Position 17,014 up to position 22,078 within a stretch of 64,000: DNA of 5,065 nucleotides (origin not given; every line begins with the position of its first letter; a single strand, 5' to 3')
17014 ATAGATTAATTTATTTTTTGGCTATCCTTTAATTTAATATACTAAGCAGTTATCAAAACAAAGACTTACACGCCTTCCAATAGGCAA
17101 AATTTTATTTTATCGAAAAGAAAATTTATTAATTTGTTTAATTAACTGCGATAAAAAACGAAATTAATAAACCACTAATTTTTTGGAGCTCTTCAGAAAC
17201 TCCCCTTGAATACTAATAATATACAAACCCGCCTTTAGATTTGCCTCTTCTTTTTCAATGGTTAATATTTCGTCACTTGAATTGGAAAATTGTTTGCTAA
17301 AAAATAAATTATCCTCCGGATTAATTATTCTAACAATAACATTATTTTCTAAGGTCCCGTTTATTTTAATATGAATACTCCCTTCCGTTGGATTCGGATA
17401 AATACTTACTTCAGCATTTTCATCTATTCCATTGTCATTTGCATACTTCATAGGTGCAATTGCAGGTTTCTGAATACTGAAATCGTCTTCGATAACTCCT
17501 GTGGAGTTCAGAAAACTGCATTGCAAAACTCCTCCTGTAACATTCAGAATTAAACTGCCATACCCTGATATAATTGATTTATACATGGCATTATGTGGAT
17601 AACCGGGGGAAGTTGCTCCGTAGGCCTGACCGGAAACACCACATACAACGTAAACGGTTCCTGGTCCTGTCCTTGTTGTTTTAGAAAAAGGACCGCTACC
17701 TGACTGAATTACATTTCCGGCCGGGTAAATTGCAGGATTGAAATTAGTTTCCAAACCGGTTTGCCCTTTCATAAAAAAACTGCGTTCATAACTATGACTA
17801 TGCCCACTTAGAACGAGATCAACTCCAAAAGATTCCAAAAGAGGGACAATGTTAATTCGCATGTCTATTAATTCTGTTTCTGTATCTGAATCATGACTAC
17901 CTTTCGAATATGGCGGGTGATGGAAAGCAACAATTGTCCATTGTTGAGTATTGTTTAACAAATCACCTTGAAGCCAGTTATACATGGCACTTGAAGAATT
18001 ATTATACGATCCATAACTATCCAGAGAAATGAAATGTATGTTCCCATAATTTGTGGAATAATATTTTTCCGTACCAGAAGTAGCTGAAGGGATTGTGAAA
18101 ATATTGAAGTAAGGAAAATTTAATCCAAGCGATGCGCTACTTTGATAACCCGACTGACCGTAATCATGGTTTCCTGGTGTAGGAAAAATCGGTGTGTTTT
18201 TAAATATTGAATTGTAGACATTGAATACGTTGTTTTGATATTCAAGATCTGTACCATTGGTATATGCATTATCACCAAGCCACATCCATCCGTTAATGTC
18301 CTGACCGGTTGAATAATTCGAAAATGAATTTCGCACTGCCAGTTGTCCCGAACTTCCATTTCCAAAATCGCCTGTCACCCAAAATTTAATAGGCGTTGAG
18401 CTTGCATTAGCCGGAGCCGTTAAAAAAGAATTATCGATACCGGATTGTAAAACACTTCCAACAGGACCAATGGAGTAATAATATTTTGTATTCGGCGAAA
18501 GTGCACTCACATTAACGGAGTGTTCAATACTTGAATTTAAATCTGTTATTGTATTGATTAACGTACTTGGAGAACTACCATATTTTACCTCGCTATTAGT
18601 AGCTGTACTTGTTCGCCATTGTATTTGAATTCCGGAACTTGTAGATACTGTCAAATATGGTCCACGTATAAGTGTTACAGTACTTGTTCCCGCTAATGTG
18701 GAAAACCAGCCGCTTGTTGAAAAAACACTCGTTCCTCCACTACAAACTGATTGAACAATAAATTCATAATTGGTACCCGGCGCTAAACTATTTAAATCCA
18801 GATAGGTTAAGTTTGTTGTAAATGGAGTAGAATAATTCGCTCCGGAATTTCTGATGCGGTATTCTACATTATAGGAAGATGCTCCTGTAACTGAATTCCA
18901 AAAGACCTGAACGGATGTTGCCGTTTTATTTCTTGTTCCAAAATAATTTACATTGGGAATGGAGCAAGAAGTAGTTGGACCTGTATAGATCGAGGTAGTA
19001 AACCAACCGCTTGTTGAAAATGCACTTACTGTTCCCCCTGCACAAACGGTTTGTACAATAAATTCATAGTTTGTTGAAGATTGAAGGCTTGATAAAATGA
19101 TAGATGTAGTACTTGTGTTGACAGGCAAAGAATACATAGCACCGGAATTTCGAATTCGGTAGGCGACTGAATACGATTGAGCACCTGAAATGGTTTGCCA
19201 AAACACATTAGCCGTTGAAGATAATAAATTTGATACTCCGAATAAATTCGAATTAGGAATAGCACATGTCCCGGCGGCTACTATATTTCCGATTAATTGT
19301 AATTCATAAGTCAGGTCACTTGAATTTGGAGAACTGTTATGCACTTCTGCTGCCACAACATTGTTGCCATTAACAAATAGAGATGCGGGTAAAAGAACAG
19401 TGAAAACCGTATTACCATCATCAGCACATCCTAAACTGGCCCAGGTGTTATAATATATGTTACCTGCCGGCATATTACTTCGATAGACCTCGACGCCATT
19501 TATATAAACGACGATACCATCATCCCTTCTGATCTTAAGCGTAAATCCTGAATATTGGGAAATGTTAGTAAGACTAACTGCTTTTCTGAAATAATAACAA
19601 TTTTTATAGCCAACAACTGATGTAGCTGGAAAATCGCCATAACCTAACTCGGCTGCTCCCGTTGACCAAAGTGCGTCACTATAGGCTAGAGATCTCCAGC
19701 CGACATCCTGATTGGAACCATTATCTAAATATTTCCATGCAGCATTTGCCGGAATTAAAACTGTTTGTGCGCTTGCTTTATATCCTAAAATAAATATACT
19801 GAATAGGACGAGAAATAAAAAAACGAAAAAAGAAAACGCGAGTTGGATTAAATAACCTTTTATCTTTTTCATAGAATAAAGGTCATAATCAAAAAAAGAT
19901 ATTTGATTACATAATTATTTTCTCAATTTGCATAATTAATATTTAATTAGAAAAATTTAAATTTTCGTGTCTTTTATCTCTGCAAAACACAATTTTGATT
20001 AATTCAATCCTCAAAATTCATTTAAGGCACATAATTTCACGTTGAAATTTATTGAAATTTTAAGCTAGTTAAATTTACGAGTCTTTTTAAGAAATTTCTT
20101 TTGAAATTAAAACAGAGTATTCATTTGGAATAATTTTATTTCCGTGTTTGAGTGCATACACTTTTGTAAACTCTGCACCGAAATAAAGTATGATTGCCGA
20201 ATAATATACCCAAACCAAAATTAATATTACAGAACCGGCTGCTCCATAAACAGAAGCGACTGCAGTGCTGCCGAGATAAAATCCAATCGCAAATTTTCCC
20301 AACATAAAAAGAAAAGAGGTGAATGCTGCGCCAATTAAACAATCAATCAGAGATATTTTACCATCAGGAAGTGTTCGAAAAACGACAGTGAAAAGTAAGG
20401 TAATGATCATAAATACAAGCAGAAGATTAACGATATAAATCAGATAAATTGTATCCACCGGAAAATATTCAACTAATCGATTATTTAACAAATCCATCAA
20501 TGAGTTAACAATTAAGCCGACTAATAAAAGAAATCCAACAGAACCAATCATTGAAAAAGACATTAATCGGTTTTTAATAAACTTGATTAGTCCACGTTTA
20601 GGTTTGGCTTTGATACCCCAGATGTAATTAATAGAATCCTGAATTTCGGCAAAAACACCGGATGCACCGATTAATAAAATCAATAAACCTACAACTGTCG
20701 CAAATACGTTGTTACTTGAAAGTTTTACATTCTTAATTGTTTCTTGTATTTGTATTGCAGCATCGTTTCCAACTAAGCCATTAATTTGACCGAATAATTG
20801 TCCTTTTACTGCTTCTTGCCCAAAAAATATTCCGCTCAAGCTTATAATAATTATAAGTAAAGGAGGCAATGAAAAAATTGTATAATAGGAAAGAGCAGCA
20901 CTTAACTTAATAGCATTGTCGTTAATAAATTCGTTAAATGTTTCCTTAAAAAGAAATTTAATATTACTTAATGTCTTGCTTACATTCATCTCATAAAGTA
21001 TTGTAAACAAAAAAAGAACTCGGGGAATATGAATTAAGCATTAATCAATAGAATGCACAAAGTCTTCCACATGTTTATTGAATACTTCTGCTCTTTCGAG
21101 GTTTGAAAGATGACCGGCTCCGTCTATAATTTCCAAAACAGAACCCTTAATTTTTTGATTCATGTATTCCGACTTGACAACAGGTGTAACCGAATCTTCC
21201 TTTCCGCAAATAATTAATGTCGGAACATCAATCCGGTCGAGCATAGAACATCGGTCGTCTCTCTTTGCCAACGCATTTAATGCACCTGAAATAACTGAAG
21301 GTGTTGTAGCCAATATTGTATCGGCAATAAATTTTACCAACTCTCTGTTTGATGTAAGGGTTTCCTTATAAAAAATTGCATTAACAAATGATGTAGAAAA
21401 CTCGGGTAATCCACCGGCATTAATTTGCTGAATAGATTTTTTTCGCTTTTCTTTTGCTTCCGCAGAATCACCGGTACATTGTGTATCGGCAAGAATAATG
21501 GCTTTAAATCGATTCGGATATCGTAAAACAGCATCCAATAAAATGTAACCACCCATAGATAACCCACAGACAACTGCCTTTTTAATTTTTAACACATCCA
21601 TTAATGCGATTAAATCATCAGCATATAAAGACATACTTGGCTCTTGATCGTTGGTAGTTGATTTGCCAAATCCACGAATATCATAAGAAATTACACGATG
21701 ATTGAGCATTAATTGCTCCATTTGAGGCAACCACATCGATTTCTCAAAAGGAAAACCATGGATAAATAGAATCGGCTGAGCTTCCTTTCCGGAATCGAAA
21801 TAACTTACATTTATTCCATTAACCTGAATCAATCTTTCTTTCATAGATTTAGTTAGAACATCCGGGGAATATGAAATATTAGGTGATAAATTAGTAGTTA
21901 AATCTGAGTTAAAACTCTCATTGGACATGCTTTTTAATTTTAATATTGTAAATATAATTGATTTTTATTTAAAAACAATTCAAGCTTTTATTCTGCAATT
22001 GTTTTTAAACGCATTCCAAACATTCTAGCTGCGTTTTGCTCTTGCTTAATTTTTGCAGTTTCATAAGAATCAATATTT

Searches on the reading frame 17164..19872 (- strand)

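Call 33: search_protein_families(library=pfam, proteins=[window:17164-19872:-], max_evalue=0.001)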
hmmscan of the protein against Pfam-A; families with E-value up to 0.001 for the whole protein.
window:17164-19872:- (902 aa): 5 families
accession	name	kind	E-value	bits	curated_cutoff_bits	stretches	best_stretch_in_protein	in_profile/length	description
PF00149.33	Metallophos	-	1.4e-19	71.7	21.5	1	495-695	1-191/191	Calcineurin-like phosphoesterase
PF00041.27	fn3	-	8.6e-18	64.8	25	2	314-385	9-78/84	Fibronectin type III domain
PF16656.11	Pur_ac_phosph_N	-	9.5e-13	49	30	1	406-472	5-82/93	Purple acid Phosphatase, N-terminal domain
PF18962.6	Por_Secre_tail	-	5.1e-06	27.1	27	1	824-901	1-75/75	Secretion system C-terminal sorting domain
PF25059.1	FN3_DSCAM-DSCAML_C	-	4.5e-05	24.2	39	0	232-284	21-73/89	DSCAM/DSCAML C-terminal Fn3-like domain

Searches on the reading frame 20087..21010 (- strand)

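Call 33: search_protein_families(library=pfam, proteins=[window:20087-21010:-], max_evalue=0.001)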
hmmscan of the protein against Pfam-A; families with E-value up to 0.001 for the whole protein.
window:20087-21010:- (307 aa): 1 family
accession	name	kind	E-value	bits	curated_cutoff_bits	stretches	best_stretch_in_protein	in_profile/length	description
PF03631.20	Virul_fac_BrkB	-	8e-48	163.8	33.7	1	30-286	2-256/259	Virulence factor BrkB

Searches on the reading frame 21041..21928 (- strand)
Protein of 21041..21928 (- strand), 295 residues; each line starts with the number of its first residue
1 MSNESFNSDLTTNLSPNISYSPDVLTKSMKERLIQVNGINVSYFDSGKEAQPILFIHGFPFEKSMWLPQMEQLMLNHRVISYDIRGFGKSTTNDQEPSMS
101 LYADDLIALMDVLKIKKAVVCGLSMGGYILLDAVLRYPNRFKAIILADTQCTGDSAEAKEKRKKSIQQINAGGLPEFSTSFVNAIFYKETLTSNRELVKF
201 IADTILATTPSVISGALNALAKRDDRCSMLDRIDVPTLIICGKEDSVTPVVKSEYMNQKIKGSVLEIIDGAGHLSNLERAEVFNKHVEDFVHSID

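Call 33: search_protein_families(library=pfam, proteins=[window:21041-21928:-], max_evalue=0.001)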
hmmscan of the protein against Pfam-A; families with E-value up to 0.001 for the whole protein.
window:21041-21928:- (295 aa): 6 families
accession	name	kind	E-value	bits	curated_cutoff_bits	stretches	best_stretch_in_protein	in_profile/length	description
PF00561.26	Abhydrolase_1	-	6.1e-26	92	25.8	1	52-279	2-244/245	alpha/beta hydrolase fold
PF12146.15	Hydrolase_4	-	7.6e-20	71.7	27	1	53-274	7-233/239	Serine aminopeptidase, S33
PF12697.13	Abhydrolase_6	-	4.2e-19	70.5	26.3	1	53-284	1-215/217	Alpha/beta hydrolase family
PF03096.20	Ndr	-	3.4e-15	56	23.3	1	91-269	74-255/283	Ndr family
PF00326.27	Peptidase_S9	-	3.6e-05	23.8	22.6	0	110-147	59-95/213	Prolyl oligopeptidase family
PF08386.16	Abhydrolase_4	-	0.0003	21.3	21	1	232-291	32-91/103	TAP-like protein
